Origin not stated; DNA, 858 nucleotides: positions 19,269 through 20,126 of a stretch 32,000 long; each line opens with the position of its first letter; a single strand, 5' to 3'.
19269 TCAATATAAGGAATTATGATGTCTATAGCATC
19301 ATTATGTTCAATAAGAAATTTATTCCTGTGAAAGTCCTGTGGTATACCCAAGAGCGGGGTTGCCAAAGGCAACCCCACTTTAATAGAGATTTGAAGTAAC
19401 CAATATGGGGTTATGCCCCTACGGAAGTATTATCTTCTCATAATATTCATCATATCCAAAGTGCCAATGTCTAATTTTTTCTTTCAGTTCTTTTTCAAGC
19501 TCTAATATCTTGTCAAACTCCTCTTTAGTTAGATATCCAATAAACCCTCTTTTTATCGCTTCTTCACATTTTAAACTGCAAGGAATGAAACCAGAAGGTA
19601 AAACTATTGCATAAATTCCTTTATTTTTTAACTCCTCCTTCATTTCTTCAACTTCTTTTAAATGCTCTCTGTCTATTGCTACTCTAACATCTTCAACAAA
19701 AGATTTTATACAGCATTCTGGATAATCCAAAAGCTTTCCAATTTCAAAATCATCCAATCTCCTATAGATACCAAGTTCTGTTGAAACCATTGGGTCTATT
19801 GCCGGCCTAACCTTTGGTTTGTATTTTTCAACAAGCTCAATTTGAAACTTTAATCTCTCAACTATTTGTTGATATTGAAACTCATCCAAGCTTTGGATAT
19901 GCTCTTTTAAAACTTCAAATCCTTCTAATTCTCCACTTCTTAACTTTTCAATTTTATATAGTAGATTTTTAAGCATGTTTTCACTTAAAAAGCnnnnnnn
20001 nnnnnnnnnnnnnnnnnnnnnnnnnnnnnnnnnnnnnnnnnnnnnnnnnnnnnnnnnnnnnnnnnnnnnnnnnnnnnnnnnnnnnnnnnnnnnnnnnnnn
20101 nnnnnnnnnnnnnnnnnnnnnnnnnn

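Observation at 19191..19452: Composite element E2 is flanked by two diverged copies of the same gene C-terminus that differ only at synonymous sites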

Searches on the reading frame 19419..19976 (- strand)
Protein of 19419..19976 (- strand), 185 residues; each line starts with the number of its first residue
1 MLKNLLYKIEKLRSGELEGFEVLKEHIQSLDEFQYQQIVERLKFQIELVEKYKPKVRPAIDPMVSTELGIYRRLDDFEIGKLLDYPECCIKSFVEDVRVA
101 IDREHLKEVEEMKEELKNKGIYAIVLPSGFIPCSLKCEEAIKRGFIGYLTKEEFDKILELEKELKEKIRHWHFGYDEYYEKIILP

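Call 13: search_protein_families(library=pfam, proteins=[window:19419-19976:-], max_evalue=0.01)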
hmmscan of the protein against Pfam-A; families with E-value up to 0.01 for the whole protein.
window:19419-19976:- (185 aa): 1 family
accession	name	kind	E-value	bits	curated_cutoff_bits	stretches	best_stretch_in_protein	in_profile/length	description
PF04467.17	DUF483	-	2.5e-60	202.3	25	1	42-164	1-121/122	Protein of unknown function (DUF483)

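Call 14: find_homologous_proteins(query=window:19419-19976:-, max_evalue=1e-10)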
Query window:19419-19976:- (185 aa): 46 proteins with E <= 1e-10 among 300 candidates.
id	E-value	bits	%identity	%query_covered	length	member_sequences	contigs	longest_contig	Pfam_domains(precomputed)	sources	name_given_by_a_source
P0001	9.0e-115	399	100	100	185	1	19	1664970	PF04467.18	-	-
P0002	4.7e-109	381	93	99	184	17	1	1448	PF04467.18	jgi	-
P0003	1.4e-107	376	92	99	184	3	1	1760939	PF04467.18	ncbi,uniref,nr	ncbi:protein of unknown function DUF483 [Methanocaldococcus sp. FS406-22]|uniref:DUF483 domain-conta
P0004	2.1e-107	375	92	99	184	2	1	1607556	PF04467.18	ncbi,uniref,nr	ncbi:hypothetical protein JH146_0799 [Methanocaldococcus bathoardescens]|uniref:DUF483 domain-contai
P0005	5.7e-105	367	89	99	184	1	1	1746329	PF04467.18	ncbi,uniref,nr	ncbi:protein of unknown function DUF483 [Methanocaldococcus vulcanius M7]|uniref:DUF483 domain-conta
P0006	1.0e-104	366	91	99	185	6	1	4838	PF04467.18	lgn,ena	-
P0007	1.5e-104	366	88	99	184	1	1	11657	PF04467.18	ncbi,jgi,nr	ncbi:MAG: DUF483 domain-containing protein [Methanococci archaeon]|nr:DUF483 domain-containing prote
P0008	2.3e-104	365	88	99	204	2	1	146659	PF04467.18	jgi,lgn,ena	-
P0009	3.2e-104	365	87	99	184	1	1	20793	PF04467.18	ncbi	ncbi:DUF483 domain-containing protein [Methanocaldococcus sp.]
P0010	3.8e-104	365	90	99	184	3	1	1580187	PF04467.18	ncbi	ncbi:DUF483 domain-containing protein [Methanocaldococcus sp. 16A]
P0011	3.7e-102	358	94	100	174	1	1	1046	PF04467.18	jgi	-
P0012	8.5e-97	341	83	99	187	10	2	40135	PF04467.18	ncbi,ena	-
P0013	1.6e-69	252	66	99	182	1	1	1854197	PF04467.18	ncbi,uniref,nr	ncbi:DUF483 domain-containing protein [Methanotorris igneus]|uniref:DUF483 domain-containing protein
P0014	6.0e-68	247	65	99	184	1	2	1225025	PF04467.18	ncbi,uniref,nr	ncbi:DUF483 domain-containing protein [Methanotorris formicicus]|uniref:DUF483 domain-containing pro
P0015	7.7e-60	220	58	99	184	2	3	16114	PF04467.18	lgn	-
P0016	6.3e-59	217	56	99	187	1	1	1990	PF04467.18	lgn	-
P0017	3.5e-57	211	59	92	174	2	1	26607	PF04467.18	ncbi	ncbi:DUF483 domain-containing protein [Methanocaldococcus infernus]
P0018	9.2e-54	200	54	97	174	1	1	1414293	PF04467.18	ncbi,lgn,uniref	ncbi:DUF483 domain-containing protein [Methanocaldococcus indicus]|uniref:DUF483 domain-containing p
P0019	2.2e-53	199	53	98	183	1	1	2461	PF04467.18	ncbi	-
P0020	5.4e-52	195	52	99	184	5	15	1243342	PF04467.18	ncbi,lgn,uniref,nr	ncbi:protein of unknown function DUF483 [Methanothermus fervidus DSM 2088]|uniref:DUF483 domain-cont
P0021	9.4e-52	194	52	99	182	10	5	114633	PF04467.18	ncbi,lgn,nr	ncbi:MAG: DUF483 domain-containing protein [Methanobacteriales archaeon]|nr:MAG: Uncharacterized pro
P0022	2.2e-51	193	56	89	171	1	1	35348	PF04467.18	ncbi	-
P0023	1.9e-50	190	51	98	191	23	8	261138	PF04467.18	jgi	-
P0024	2.1e-50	189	61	83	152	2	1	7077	PF04467.18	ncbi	ncbi:DUF483 domain-containing protein [Methanocaldococcus sp.]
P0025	3.3e-50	189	58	84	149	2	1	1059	PF04467.18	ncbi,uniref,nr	ncbi:hypothetical protein J422_07052 [Methanocaldococcus villosus KIN24-T80]|uniref:DUF483 domain-co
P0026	3.8e-50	189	89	54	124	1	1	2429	PF04467.18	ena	-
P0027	1.5e-49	187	59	81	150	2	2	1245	PF04467.18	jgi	jgi:hypothetical protein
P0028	3.6e-49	185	52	99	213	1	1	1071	PF04467.18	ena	-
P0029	1.7e-48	183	52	98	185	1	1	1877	PF04467.18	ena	-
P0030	1.7e-48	183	48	99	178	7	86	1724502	PF04467.18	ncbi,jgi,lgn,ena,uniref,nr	ncbi:DUF483 domain-containing protein [Methanothermobacter wolfeii]|uniref:DUF483 domain-containing 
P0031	1.9e-48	183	52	99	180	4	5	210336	PF04467.18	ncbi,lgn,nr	ncbi:MAG: DUF483 domain-containing protein [Methanothermobacter sp.]|nr:DUF483 domain-containing pro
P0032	6.3e-48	181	51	99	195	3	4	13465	PF04467.18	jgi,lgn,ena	-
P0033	1.0e-47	181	48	99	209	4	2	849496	PF04467.18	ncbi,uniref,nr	ncbi:hypothetical protein J3E07_000204 [Methanococcus voltae]|uniref:DUF483 domain-containing protei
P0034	3.4e-47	179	51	98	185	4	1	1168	PF04467.18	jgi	-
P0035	1.6e-46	177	51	99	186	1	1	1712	PF04467.18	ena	-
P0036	6.0e-46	175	50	99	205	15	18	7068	PF04467.18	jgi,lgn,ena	-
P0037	7.8e-46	174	51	99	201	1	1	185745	PF04467.18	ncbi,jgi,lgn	jgi:hypothetical protein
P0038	7.8e-46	174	50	98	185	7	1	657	PF04467.18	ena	-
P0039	9.5e-46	174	47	99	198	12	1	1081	PF04467.18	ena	-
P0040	1.5e-45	174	49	99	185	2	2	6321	PF04467.18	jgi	-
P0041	1.4e-44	170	49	99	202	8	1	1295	PF04467.18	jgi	-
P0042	2.2e-44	170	50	99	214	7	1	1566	PF04467.18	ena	-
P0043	1.0e-43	168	48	97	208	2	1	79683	PF04467.18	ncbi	-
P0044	1.4e-42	164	49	93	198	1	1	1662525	PF04467.18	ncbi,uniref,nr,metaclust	ncbi:DUF483 domain-containing protein [Methanothermococcus okinawensis]|uniref:DUF483 domain-contain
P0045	2.3e-42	163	46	99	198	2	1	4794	PF04467.18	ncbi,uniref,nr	ncbi:DUF483 domain-containing protein [Methanothermococcus sp.]|uniref:DUF483 domain-containing prot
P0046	3.0e-36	143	51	82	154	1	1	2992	PF04467.18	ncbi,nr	ncbi:MAG TPA: DUF483 domain-containing protein, partial [Methanothermococcus okinawensis]|nr:DUF483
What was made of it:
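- The window is M. jannaschii (call 14).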

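Call 18: find_encoding_contigs(protein=P0003, flank=5000, max_places=2)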
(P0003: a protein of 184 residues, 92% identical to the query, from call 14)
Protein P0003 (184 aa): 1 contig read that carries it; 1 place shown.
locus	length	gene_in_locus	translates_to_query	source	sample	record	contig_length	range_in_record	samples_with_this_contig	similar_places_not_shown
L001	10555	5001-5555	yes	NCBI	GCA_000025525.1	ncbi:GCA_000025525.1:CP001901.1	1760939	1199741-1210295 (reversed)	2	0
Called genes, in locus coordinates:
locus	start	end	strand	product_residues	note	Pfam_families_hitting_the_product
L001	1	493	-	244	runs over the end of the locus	PF01784:DUF34_NIF3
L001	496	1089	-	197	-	PF05175:MTS, PF10294:Methyltransf_16 (weak), PF13489:Methyltransf_23 (weak), PF06325:PrmA, PF02475:TRM5-TYW2_MTfase, PF13847:Methyltransf_31, PF08241:Methyltransf_11, PF13649:Methyltransf_25, +6 more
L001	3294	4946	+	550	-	PF18262:PhetRS_B1 (weak), PF03483:B3_4, PF03484:B5, PF01409:tRNA-synt_2d, PF17759:tRNA_synthFbeta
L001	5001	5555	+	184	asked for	PF04467:DUF483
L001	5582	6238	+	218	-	PF02254:TrkA_N, PF03721:UDPG_MGDP_dh_N (weak), PF02080:TrkA_C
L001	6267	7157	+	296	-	PF00288:GHMP_kinases_N, PF08544:GHMP_kinases_C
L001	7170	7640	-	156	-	PF22769:DCD, PF00692:dUTPase (weak)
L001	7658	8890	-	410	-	PF00483:NTP_transferase, PF12804:NTP_transf_3, PF24894:Hexapep_GlmU (faint), PF25084:LbH_EIF2B (faint), PF25087:GMPPB_C, PF00132:Hexapep (weak)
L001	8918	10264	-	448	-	PF02878:PGM_PMM_I, PF02879:PGM_PMM_II, PF02880:PGM_PMM_III, PF00408:PGM_PMM_IV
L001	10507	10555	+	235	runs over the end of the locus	PF04476:4HFCP_synth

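Call 19: find_encoding_contigs(protein=P0004, flank=5000, max_places=2)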
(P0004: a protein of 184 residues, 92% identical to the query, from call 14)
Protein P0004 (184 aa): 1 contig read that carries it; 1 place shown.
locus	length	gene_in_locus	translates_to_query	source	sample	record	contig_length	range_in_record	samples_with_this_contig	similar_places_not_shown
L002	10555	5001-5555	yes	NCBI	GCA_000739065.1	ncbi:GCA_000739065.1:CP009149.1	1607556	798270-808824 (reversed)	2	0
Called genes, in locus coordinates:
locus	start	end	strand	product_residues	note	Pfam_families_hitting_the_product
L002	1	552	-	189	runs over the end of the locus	PF02566:OsmC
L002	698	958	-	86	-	PF13181:TPR_8 (faint), PF00515:TPR_1 (weak), PF07719:TPR_2 (weak), PF13432:TPR_16, PF14559:TPR_19 (weak), PF13431:TPR_17, PF00515:TPR_1 (weak), PF07719:TPR_2 (weak), +3 more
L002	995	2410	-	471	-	PF00696:AA_kinase, PF01842:ACT, PF13840:ACT_7, PF22468:ACT_9, PF13840:ACT_7 (weak), PF01842:ACT (weak), PF22468:ACT_9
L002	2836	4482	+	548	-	PF18262:PhetRS_B1 (weak), PF03483:B3_4, PF03484:B5, PF01409:tRNA-synt_2d, PF17759:tRNA_synthFbeta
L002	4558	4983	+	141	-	-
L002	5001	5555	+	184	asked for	PF04467:DUF483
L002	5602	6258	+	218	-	PF02254:TrkA_N, PF02080:TrkA_C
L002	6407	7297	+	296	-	PF00288:GHMP_kinases_N, PF08544:GHMP_kinases_C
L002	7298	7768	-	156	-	PF22769:DCD, PF00692:dUTPase (weak)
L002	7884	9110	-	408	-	PF00483:NTP_transferase, PF12804:NTP_transf_3, PF24894:Hexapep_GlmU (faint), PF25084:LbH_EIF2B (faint), PF25087:GMPPB_C, PF00132:Hexapep (weak)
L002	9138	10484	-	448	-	PF02878:PGM_PMM_I, PF02879:PGM_PMM_II, PF02880:PGM_PMM_III, PF00408:PGM_PMM_IV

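Call 20: find_encoding_contigs(protein=P0006, flank=5000, max_places=3)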
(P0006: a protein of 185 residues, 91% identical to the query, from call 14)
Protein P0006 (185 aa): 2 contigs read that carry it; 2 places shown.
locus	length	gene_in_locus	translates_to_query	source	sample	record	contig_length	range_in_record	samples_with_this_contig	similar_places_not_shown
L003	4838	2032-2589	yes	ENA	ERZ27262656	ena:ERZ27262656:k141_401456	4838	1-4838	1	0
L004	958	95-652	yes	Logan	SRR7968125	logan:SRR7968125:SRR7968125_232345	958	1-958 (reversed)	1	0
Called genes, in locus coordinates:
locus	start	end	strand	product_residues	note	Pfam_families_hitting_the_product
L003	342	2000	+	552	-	PF18262:PhetRS_B1, PF03483:B3_4, PF03484:B5, PF01409:tRNA-synt_2d (weak), PF17759:tRNA_synthFbeta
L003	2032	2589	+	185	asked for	PF04467:DUF483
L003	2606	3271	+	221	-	PF02254:TrkA_N, PF02080:TrkA_C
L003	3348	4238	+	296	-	PF00288:GHMP_kinases_N, PF08544:GHMP_kinases_C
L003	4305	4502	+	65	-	PF18506:RelB-like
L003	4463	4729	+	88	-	PF05016:ParE_toxin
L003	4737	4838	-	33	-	?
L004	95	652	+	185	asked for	PF04467:DUF483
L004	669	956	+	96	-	?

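Call 35: find_encoding_contigs(protein=P0011, flank=3000, max_places=3)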
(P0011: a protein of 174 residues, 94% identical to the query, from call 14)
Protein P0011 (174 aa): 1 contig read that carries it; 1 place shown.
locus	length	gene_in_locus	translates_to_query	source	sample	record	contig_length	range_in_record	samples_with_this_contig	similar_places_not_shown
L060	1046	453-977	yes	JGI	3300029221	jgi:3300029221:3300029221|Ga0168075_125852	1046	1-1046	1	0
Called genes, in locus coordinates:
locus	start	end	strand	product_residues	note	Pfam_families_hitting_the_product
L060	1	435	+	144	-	?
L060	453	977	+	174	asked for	PF04467:DUF483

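Call 36: find_encoding_contigs(protein=P0002, flank=3000, max_places=3)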
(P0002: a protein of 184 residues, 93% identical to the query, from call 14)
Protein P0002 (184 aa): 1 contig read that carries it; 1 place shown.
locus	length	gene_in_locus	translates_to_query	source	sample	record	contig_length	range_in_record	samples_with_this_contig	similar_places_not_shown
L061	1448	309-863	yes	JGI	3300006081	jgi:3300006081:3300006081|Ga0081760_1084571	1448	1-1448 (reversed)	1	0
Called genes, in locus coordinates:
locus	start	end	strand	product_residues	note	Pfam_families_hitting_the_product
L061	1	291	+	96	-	?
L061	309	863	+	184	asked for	PF04467:DUF483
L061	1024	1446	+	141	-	?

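Call 37: find_encoding_contigs(protein=P0010, flank=5000, max_places=1)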
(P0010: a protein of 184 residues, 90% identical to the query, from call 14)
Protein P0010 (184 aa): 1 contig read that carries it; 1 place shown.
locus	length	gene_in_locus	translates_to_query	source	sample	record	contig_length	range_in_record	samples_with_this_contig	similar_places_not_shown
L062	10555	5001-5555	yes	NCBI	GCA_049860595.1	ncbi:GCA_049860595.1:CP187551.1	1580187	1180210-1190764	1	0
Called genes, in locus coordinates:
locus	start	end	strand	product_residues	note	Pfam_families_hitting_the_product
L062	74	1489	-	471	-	PF00696:AA_kinase, PF01842:ACT, PF13840:ACT_7, PF22468:ACT_9, PF13840:ACT_7, PF01842:ACT (weak), PF22468:ACT_9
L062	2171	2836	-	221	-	-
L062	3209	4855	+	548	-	PF18262:PhetRS_B1 (weak), PF03483:B3_4, PF03484:B5, PF01409:tRNA-synt_2d, PF17759:tRNA_synthFbeta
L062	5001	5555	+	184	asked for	PF04467:DUF483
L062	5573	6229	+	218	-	PF02254:TrkA_N, PF02080:TrkA_C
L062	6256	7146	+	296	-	PF00288:GHMP_kinases_N, PF08544:GHMP_kinases_C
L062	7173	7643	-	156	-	PF22769:DCD, PF00692:dUTPase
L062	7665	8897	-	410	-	PF00483:NTP_transferase, PF12804:NTP_transf_3, PF24894:Hexapep_GlmU (faint), PF25084:LbH_EIF2B (faint), PF25087:GMPPB_C, PF00132:Hexapep (weak)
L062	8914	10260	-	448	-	PF02878:PGM_PMM_I, PF02879:PGM_PMM_II, PF02880:PGM_PMM_III, PF00408:PGM_PMM_IV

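Call 49: find_related_loci(query=window:19419-19976:-, collection=metagenome_contigs, flank=1500)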
Query window:19419-19976:- (185 aa) in metagenome_contigs; peptide patterns used: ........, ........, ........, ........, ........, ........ (x = any residue, [..] = any of these).
418 stretches matched a pattern; 7 encode a relative of the query (tblastn E <= 1e-3); 7 distinct loci.
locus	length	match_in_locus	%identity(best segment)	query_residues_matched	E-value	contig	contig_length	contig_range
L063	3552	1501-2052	92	1-184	5e-112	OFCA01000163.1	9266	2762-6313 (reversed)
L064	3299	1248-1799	91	1-184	2e-112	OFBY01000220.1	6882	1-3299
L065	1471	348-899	90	1-184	2e-118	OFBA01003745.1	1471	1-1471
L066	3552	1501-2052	91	1-184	8e-102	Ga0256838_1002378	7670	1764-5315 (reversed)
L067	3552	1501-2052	88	1-184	5e-101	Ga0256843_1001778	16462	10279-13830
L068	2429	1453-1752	89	1-100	7e-56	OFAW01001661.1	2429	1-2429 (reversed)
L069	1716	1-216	97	113-184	8e-43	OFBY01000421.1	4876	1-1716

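Call 77: find_encoding_contigs(protein=window:19419-19976:-, flank=1500, max_places=10)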
Protein window:19419-19976:- (185 aa): 23 contigs read that carry it; 10 places shown.
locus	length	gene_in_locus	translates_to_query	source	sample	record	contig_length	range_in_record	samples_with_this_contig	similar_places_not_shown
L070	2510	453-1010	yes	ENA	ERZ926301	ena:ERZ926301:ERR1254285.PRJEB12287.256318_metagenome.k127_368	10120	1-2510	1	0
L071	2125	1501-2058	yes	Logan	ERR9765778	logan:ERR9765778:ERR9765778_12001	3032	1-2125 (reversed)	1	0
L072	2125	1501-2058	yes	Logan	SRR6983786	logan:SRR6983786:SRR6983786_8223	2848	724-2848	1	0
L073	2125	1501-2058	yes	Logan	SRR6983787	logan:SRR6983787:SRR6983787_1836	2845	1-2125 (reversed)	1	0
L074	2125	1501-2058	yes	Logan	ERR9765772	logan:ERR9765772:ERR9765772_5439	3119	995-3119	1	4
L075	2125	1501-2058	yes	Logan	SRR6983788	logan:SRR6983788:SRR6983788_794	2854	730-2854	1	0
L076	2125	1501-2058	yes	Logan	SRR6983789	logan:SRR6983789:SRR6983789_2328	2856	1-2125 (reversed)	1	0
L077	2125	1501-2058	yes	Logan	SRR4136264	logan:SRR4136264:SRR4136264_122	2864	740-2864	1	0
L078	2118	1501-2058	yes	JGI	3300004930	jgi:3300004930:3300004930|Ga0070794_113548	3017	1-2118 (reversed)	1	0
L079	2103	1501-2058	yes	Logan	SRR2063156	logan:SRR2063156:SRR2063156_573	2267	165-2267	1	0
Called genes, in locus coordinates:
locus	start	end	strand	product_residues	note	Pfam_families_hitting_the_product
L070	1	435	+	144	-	?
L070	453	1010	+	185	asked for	PF04467:DUF483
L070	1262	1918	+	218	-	PF02254:TrkA_N, PF02080:TrkA_C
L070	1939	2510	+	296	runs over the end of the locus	PF00288:GHMP_kinases_N, PF08544:GHMP_kinases_C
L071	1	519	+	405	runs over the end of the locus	PF18262:PhetRS_B1 (weak), PF03483:B3_4, PF03484:B5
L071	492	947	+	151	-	PF01409:tRNA-synt_2d (weak), PF17759:tRNA_synthFbeta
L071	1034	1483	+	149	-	-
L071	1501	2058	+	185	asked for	PF04467:DUF483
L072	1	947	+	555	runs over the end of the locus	?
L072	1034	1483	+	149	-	-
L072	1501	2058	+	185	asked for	PF04467:DUF483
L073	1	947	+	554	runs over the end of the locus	?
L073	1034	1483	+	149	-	-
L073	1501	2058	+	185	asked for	PF04467:DUF483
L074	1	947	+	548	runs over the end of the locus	PF18262:PhetRS_B1 (weak), PF03483:B3_4, PF03484:B5, PF01409:tRNA-synt_2d, PF17759:tRNA_synthFbeta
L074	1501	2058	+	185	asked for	PF04467:DUF483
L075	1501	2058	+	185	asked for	PF04467:DUF483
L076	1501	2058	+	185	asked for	PF04467:DUF483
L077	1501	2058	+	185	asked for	PF04467:DUF483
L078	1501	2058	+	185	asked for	PF04467:DUF483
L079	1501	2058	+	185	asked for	PF04467:DUF483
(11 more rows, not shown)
